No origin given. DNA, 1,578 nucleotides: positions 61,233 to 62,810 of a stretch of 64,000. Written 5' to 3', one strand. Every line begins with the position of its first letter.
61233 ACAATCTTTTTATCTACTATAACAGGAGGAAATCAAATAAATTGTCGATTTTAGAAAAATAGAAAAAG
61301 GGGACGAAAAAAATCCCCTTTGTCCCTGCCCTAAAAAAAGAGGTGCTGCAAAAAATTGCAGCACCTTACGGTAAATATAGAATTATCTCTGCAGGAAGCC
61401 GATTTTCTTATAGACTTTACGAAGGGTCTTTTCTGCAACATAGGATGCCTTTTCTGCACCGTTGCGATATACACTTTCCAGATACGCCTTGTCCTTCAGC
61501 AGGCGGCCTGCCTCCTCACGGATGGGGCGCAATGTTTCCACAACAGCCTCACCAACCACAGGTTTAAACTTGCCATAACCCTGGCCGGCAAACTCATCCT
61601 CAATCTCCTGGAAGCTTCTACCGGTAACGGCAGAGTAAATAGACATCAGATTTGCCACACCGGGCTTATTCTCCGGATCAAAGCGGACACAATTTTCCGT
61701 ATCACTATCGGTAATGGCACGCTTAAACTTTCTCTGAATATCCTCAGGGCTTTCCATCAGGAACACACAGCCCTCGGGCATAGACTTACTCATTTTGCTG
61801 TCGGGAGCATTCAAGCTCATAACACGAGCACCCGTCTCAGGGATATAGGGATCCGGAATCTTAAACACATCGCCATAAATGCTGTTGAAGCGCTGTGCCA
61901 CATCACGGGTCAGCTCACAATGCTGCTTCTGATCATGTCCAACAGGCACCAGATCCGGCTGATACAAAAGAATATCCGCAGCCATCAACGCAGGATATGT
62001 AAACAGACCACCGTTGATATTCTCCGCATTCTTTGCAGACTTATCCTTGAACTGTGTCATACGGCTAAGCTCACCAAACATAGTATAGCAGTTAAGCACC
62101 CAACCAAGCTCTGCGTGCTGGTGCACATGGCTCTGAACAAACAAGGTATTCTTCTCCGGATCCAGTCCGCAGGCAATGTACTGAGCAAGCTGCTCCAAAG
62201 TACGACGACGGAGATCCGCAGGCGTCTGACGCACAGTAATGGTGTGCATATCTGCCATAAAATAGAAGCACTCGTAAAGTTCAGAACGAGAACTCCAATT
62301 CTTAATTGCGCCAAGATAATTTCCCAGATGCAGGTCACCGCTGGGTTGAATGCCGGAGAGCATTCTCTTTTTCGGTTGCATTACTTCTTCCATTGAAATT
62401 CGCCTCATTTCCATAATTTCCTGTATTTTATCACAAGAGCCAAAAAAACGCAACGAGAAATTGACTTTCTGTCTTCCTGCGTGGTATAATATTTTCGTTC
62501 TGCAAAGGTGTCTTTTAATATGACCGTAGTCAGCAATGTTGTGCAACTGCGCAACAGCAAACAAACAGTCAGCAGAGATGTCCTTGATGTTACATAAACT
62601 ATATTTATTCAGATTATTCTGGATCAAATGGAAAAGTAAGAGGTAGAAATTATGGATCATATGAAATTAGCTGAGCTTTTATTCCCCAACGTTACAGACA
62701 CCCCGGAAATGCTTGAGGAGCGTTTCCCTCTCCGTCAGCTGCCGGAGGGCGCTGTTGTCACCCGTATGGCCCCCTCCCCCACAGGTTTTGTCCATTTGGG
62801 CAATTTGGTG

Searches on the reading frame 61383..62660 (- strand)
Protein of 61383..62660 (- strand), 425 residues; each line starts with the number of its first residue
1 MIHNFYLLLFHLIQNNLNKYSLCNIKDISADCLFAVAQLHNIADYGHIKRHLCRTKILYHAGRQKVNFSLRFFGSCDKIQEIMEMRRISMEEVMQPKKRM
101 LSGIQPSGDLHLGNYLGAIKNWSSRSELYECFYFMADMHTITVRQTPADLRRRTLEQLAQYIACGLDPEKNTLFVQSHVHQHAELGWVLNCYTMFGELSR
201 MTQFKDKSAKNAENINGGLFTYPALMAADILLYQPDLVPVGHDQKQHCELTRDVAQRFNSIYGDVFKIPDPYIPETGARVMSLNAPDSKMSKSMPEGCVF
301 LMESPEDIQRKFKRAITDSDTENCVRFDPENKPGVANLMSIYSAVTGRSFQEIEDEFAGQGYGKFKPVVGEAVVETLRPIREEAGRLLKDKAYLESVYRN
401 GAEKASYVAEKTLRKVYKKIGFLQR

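Call 11: search_protein_families(library=pfam, proteins=[window:61383-62660:-], max_evalue=0.01)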
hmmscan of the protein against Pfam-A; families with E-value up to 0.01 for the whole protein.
window:61383-62660:- (425 aa): 1 family
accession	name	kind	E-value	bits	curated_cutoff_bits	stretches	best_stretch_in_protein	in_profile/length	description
PF00579.31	tRNA-synt_1b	-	6.3e-75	252.7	21.1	1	98-377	6-291/292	tRNA synthetases class I (W and Y)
